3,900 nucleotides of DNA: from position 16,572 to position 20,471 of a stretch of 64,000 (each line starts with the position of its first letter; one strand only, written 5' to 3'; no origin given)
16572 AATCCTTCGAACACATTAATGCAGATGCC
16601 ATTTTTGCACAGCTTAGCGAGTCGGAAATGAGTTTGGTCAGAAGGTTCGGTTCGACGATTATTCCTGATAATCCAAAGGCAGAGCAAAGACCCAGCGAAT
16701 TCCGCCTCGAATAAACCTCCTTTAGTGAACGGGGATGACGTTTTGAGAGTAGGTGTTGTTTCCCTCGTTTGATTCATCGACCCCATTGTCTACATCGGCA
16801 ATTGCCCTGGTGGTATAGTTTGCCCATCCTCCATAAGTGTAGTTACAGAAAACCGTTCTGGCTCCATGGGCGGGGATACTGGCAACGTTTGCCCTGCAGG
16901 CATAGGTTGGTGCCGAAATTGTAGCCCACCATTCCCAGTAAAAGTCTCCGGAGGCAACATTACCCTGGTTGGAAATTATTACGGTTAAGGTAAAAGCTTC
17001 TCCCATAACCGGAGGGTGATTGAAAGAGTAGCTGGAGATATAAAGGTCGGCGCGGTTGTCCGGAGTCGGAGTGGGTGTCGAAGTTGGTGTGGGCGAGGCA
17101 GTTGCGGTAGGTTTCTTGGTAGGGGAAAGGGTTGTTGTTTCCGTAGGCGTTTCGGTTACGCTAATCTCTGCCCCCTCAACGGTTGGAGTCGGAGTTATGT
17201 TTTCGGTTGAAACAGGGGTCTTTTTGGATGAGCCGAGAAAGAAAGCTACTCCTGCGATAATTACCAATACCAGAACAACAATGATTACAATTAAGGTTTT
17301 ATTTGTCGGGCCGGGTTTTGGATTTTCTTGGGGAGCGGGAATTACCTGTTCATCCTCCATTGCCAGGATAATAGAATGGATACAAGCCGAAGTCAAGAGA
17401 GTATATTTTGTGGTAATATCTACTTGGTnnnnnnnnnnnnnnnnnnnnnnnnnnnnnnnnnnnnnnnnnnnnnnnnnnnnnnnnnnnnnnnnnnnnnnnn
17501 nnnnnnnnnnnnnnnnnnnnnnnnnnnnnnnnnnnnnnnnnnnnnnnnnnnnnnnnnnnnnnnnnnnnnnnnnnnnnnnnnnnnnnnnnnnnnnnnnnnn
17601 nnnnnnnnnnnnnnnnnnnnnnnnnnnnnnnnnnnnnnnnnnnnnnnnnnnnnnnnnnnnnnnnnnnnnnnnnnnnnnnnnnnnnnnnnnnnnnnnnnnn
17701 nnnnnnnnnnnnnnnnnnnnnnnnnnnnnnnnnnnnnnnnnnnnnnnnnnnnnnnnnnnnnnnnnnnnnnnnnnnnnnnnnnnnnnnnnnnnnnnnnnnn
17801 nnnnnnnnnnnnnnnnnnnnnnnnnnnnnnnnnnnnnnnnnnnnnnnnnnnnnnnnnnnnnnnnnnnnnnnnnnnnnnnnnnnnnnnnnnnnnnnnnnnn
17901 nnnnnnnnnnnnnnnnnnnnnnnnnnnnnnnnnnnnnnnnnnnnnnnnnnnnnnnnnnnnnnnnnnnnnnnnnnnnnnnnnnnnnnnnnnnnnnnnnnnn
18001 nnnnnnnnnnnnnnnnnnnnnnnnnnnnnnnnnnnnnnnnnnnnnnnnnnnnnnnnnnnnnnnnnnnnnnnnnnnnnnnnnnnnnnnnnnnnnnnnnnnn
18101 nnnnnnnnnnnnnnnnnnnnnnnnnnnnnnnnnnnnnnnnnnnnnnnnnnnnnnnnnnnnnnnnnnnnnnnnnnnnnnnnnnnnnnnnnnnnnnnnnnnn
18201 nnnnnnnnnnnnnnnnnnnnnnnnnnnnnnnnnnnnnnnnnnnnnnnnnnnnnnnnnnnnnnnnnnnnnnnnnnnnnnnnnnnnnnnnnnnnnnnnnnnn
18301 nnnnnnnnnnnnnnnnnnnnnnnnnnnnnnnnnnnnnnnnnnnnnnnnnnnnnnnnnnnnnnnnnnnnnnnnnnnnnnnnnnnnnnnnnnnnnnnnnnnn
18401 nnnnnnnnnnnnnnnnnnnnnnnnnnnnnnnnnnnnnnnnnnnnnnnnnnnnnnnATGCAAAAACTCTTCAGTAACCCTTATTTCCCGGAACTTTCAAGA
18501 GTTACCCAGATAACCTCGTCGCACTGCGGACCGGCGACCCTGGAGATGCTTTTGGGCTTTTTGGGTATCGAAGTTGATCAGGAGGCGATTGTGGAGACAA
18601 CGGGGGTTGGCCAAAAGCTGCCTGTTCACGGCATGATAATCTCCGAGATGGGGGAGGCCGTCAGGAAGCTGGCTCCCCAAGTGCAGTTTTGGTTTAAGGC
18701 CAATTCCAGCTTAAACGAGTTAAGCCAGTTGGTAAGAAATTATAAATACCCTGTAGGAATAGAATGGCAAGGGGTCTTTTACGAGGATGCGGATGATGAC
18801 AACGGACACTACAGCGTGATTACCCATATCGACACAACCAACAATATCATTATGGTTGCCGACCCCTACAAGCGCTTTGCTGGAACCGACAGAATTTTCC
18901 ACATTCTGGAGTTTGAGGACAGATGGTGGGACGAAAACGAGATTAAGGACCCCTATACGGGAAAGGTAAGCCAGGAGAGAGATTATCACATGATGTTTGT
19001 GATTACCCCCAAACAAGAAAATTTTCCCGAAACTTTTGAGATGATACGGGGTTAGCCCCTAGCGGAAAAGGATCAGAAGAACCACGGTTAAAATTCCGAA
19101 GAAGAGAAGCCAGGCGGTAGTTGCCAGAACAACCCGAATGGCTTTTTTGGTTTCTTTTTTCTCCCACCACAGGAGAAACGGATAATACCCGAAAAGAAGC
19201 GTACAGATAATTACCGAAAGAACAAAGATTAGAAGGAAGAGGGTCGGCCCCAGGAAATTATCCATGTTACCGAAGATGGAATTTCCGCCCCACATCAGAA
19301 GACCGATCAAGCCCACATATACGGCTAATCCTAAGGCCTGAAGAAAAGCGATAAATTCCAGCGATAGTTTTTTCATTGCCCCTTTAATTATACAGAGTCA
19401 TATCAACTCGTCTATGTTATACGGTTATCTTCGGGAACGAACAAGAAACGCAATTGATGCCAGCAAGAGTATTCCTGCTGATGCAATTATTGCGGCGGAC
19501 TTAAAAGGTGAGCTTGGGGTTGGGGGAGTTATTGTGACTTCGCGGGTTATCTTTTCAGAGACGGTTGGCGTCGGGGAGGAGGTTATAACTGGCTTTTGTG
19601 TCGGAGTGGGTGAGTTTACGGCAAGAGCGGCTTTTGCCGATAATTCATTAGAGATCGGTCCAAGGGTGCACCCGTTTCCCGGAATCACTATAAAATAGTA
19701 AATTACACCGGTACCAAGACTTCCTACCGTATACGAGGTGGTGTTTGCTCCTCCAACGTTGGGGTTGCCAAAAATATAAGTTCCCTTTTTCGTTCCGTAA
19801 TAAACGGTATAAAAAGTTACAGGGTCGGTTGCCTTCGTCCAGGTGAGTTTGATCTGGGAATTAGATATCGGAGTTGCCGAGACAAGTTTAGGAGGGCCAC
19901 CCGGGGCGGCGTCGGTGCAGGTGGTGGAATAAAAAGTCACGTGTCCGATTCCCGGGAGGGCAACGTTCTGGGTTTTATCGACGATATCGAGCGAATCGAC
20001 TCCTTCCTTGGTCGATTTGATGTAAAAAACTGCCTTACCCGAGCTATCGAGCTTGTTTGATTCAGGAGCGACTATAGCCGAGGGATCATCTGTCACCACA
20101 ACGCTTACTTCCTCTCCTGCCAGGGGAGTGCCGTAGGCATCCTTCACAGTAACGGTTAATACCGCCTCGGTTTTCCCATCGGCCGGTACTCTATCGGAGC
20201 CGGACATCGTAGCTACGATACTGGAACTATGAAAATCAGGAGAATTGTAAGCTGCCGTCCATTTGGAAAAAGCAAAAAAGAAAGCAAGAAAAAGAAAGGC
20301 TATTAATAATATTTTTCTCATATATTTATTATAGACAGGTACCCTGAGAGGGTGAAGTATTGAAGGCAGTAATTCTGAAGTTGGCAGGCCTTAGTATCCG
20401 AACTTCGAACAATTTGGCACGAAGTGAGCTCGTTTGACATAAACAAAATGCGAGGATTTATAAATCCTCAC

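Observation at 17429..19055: Translationally coupled Ddl-family ATP-grasp ligase and papain-fold (C39/BtrH-like) cysteine peptidase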

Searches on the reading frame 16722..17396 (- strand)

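Call 3: search_protein_families(library=pfam, proteins=[window:16722-17396:-], max_evalue=0.1)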
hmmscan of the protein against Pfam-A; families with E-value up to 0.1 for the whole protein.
window:16722-17396:- (224 aa): 4 families
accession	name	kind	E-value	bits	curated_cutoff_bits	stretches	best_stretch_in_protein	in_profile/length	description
PF07705.17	CARDB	-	5.6e-13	49.4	22.7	1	116-217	2-100/101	CARDB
PF14221.11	DUF4330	-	0.0095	16.5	27.6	1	38-89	20-70/167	Domain of unknown function (DUF4330)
PF14155.11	DUF4307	-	0.035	14.4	27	1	32-69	2-40/111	Domain of unknown function (DUF4307)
PF25686.1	Betaherpes_U91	-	0.083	12.8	27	0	32-100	13-82/157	Betaherpesvirus U91 protein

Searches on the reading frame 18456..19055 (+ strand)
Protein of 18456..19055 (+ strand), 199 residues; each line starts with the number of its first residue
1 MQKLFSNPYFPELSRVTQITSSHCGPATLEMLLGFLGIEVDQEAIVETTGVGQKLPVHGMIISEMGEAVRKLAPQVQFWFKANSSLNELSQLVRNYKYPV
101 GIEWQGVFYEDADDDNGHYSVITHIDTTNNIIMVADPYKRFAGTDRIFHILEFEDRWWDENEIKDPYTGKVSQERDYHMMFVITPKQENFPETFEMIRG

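Call 3: search_protein_families(library=pfam, proteins=[window:18456-19055:+], max_evalue=0.1)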
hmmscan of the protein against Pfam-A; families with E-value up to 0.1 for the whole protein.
window:18456-19055:+ (199 aa): 3 families
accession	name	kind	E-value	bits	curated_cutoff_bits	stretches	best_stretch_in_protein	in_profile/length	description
PF13529.12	Peptidase_C39_2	-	2.9e-08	34.8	24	1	17-138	7-143/143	Peptidase_C39 like family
PF03412.21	Peptidase_C39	-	4.3e-07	30.3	22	1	16-157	5-121/133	Peptidase C39 family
PF05023.20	Phytochelatin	-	0.0061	16.2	24.9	1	16-136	42-177/210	Phytochelatin synthase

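Call 4: search_protein_families(library=ncbifam, proteins=[window:18456-19055:+], max_evalue=0.1)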
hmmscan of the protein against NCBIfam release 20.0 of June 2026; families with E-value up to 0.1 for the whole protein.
window:18456-19055:+ (199 aa): 2 families
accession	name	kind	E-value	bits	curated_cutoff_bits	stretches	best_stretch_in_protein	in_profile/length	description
NF033920.0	C39_PA2778_fam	equivalog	0.00099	18.6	150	1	21-71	12-59/255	PA2778 family cysteine peptidase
NF047653.1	OMPLoa22Lepto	equivalog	0.056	13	300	1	85-122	48-85/183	OmpA family outer membrane lipoprotein Loa22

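Call 8: find_homologous_proteins(query=window:18456-19052:+, max_evalue=0.001)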
Query window:18456-19052:+ (199 aa): 224 proteins with E <= 0.001 among 260 candidates; the best 120 are listed.
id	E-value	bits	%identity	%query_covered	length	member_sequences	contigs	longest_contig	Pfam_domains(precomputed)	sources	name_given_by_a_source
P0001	3.6e-133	459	100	100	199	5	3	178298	PF13529.14,PF03412.22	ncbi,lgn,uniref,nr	ncbi:hypothetical protein A2V61_02455 [Candidatus Woesebacteria bacterium RBG_19FT_COMBO_47_8]|unire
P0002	7.0e-98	344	72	100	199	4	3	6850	PF13529.14,PF03412.22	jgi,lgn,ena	-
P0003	1.1e-96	340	68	100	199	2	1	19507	PF13529.14,PF03412.22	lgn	-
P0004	7.9e-95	334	70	100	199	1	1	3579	PF13529.14,PF03412.22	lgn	-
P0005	1.1e-94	334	70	100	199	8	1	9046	PF13529.14,PF03412.22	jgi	jgi:ABC-type bacteriocin/lantibiotic exporter with double-glycine peptidase domain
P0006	4.9e-94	331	70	100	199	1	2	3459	PF13529.14,PF03412.22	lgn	-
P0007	1.3e-92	327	71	100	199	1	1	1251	PF13529.14,PF03412.22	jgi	jgi:hypothetical protein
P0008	1.5e-91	323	65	100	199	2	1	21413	PF13529.14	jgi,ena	-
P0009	2.2e-86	307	64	100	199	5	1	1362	PF13529.14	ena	-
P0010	3.4e-86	306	65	97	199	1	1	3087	PF13529.14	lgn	-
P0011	1.3e-84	301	63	100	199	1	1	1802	PF13529.14,PF03412.22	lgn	-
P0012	1.3e-83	297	67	94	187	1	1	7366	PF13529.14,PF03412.22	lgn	-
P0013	8.4e-83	295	62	99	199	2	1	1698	PF13529.14,PF03412.22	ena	-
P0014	2.0e-82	294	60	93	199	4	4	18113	PF13529.14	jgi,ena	jgi:ABC-type bacteriocin/lantibiotic exporter with double-glycine peptidase domain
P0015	1.0e-81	291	63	100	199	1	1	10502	PF13529.14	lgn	-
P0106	4.7e-49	185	43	95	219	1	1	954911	PF13529.14,PF03412.22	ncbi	-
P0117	2.7e-48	182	45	99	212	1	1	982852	PF13529.14,PF03412.22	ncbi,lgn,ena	-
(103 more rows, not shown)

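Call 11: find_encoding_contigs(protein=P0106, flank=8000, max_places=3)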
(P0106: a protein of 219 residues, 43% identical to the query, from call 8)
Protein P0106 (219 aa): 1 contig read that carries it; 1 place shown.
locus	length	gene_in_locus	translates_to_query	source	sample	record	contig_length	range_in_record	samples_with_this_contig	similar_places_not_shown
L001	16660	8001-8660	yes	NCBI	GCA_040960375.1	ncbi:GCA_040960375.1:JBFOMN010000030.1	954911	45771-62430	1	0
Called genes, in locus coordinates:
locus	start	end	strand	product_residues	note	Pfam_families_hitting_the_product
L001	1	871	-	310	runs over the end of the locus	-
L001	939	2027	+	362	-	PF04932:Wzy_C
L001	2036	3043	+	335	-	PF01370:Epimerase, PF04321:RmlD_sub_bind, PF16363:GDP_Man_Dehyd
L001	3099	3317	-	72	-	-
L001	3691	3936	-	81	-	-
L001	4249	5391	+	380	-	PF07690:MFS_1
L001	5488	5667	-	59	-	-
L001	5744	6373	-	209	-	PF00625:Guanylate_kin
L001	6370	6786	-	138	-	PF01467:CTP_transf_like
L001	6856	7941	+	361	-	PF07478:Dala_Dala_lig_C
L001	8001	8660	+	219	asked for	PF13529:Peptidase_C39_2, PF03412:Peptidase_C39 (faint)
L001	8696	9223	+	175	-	-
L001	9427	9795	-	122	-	-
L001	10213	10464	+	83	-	-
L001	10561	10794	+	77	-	-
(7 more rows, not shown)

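Call 12: find_encoding_contigs(protein=P0117, flank=8000, max_places=3)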
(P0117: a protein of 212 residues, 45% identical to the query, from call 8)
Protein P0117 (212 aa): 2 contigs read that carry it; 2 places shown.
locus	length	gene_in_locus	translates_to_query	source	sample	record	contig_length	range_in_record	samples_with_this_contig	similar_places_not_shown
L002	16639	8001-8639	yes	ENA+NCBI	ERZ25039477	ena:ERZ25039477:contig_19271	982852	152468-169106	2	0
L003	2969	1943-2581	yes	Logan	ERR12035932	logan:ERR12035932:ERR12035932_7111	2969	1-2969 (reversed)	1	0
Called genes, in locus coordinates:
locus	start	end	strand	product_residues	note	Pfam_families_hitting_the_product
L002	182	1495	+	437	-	-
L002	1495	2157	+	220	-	PF01351:RNase_HII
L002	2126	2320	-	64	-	PF01165:Ribosomal_S21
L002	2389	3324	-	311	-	PF01073:3Beta_HSD, PF01370:Epimerase, PF02719:Polysacc_synt_2 (faint), PF04321:RmlD_sub_bind, PF16363:GDP_Man_Dehyd, PF07993:NAD_binding_4 (weak)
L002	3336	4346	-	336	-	PF01370:Epimerase, PF04321:RmlD_sub_bind (weak), PF16363:GDP_Man_Dehyd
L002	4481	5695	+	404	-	PF07690:MFS_1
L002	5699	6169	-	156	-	PF01467:CTP_transf_like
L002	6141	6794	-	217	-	PF00625:Guanylate_kin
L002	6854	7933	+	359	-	PF07478:Dala_Dala_lig_C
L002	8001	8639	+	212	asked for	PF13529:Peptidase_C39_2 (weak), PF03412:Peptidase_C39 (weak)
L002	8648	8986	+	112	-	-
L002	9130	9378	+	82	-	-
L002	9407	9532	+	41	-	-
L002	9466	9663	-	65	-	-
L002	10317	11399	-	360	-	PF02547:Queuosine_synth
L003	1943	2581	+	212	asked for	PF13529:Peptidase_C39_2 (weak), PF03412:Peptidase_C39 (weak)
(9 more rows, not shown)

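Call 26: predict_structure(alignment_id=A1)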
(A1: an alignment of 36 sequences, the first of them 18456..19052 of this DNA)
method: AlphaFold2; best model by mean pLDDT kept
length: 199 residues; sequences in the alignment: 36
mean_pLDDT: 92.3   pTM: 0.89
mean pLDDT of the five models: 92.3, 91.6, 90.9, 90.4, 89.2
residues with pLDDT >= 90: 150; 70-90: 43; 50-70: 2; < 50: 4
segments of 3 or more residues with pLDDT < 50: 1-4
pLDDT, mean of each block of 10 residues (from residue 1): 64 93 95 98 96 88 96 98 97 98 93 86 97 95 93 95 81 90 98 96
secondary structure, 60 per line:
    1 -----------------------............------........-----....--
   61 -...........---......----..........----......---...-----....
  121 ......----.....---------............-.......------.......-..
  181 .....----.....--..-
elements in order: H24-35 H42-49 H55-58 H62-72 E76-81 H86-95 E100-105 E117-126 E131-135 E145-149 H150-156 E158-164 E171-177 E179-185 H190-194

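Call 29: fold_search(model_id=the predicted structure, library=pdb)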
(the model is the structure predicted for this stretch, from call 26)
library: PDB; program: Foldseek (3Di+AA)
matches with E <= 10: 212; with E <= 0.001: 33
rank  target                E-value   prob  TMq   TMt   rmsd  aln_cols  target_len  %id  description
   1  7n87_MODEL_1_A        9.7e-08  1.00  0.54  0.69   6.0       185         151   21  Solution NMR structure of peptidase domain from Clostridium thermocellum PCAT1 (released 2021-12-29)
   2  3k8u                  2.1e-07  1.00  0.58  0.81   4.3       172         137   18  Crystal Structure of the Peptidase Domain of Streptococcus ComA, a Bi-functional ABC Transporter Involved in Quorum Sens (released 2010-02-23)
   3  9l5u_B                4.5e-07  1.00  0.51  0.71   5.3       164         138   18  Papain-like cysteine protease toxin/immunity pair (released 2025-06-04)
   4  2bu3_B                6.4e-07  1.00  0.59  0.58   5.2       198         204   17  Acyl-enzyme intermediate between Alr0975 and glutathione at pH 3.4 (released 2005-12-14)
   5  6tho_A                6.8e-07  1.00  0.59  0.54   5.0       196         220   17  Acylintermediate of glutathione and the mature primitive phytochelatin synthase Alr0975 from Nostoc PCC 7120 at atomic (released 2020-12-02)
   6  2bu3_A                7.7e-07  1.00  0.59  0.59   4.9       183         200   18  Acyl-enzyme intermediate between Alr0975 and glutathione at pH 3.4 (released 2005-12-14)
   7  9l5u_A                1.1e-06  1.00  0.50  0.69   3.3       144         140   21  Papain-like cysteine protease toxin/immunity pair (released 2025-06-04)
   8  6tjl_A                1.1e-06  1.00  0.63  0.58   5.1       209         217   18  Mature primitive pytochelatin synthase Alr0975 from Nostoc species bound to glutathione (released 2020-12-09)
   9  6th5_A                1.2e-06  1.00  0.58  0.54   5.2       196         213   17  Crystal structure of mature wildtype primitive Phytochelatin synthase from Nostoc spec. - Alr0975 (released 2020-11-25)
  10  6mpz_A                1.3e-06  1.00  0.58  0.79   4.0       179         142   16  Crystal structure of a double glycine motif protease from AMS/PCAT transporter in complex with the leader peptide (released 2019-02-06)
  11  8vp5_B                1.4e-06  1.00  0.57  0.17   4.2       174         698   21  Cryo-EM structure of the ABC transporter PCAT1 bound with ADP and Substrate (released 2024-10-30)
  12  5xe8_A                1.5e-06  1.00  0.57  0.81   3.2       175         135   16  Crystal Structure of the Peptidase Domain of Streptococcus mutans ComA (released 2017-06-28)
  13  6v9z_A                1.5e-06  1.00  0.57  0.17   4.4       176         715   19  Cryo-EM structure of PCAT1 bound to its CtA peptide substrate (released 2020-01-22)
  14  6th5_B                1.6e-06  1.00  0.62  0.59   5.1       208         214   17  Crystal structure of mature wildtype primitive Phytochelatin synthase from Nostoc spec. - Alr0975 (released 2020-11-25)
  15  6mpz_B                1.9e-06  1.00  0.57  0.79   4.0       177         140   16  Crystal structure of a double glycine motif protease from AMS/PCAT transporter in complex with the leader peptide (released 2019-02-06)
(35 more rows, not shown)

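Call 80: list_cluster_members(proteins=[P0242, window:17429-18472:+, window:18456-19052:+])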
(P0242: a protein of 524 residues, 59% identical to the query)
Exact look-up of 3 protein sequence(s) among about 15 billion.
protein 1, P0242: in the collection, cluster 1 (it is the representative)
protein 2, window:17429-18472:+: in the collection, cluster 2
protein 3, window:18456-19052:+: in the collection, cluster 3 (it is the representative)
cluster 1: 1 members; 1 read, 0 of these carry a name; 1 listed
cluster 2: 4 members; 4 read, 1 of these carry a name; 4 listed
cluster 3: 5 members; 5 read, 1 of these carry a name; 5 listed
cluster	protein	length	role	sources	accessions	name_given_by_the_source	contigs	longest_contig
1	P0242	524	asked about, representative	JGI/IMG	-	-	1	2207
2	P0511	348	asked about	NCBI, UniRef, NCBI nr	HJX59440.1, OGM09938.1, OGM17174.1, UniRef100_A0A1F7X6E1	hypothetical protein A2V61_02450 [Candidatus Woesebacteria bacterium RBG_19FT_COMBO_47_8] | ATP-grasp domain-containing protein n=1 Tax=Candidatus Woesebacteria bacterium ... | MAG: hypothetical protein A2Y68_00730 [Candidatus Woesebacteria bacterium RBG_13_46_13]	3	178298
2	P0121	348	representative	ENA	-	-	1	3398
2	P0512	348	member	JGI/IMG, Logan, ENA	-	-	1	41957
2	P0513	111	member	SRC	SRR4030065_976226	-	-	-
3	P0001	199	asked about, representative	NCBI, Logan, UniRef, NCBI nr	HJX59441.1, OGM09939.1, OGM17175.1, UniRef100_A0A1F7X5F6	hypothetical protein A2V61_02455 [Candidatus Woesebacteria bacterium RBG_19FT_COMBO_47_8] | Peptidase C39 domain-containing protein n=1 Tax=Candidatus Woesebacteria bacterium ... | MAG: hypothetical protein A2Y68_00735 [Candidatus Woesebacteria bacterium RBG_13_46_13]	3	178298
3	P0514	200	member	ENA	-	-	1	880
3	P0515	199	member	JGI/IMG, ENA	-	-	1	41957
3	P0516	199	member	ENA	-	-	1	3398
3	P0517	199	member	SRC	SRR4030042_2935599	-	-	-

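Call 94: search_solved_structures(query=window:18456-19052:+, max_evalue=1, show_alignments=2)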
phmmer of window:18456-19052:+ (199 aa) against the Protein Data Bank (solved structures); distinct sequences matched with E-value up to 1: 4.
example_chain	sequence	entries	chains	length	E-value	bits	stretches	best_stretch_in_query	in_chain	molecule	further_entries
2btw_B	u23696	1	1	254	0.039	16.7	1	9-103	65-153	ALR0975 PROTEIN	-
6th5_A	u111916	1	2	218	0.049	16.3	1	9-103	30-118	Alr0975 protein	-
6tho_A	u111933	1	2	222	0.052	16.3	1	9-103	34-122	Alr0975 protein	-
2btw_A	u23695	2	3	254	0.076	15.7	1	9-103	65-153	ALR0975 PROTEIN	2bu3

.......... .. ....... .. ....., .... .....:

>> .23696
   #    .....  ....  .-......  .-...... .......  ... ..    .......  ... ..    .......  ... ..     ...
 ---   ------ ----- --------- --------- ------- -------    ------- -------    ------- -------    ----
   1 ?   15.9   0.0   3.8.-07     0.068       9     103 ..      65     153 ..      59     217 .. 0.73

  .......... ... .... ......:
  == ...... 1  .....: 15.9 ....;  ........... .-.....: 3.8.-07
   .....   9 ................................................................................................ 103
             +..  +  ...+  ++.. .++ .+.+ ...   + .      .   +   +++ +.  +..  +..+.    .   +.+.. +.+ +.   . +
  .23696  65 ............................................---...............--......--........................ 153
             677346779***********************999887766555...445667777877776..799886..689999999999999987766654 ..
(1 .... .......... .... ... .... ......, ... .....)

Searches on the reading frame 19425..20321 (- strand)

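Call 3: search_protein_families(library=pfam, proteins=[window:19425-20321:-], max_evalue=0.1)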
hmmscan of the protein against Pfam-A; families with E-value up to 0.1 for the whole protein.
window:19425-20321:- (298 aa): 4 families
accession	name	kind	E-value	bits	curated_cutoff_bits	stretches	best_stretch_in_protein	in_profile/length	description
PF02369.22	Big_1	-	8.8e-12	45.4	34.9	1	42-108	8-73/93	Bacterial Ig-like domain (group 1)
PF00041.27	fn3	-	1.4e-09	38.5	25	1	143-228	2-82/84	Fibronectin type III domain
PF09134.16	Invasin_D3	-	1.4e-06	29.1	33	1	41-112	10-79/98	Invasin, domain 3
PF25814.1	fn3_SORL1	-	7.4e-05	23.1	27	1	147-229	8-85/90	SORL1-like, fn3 domain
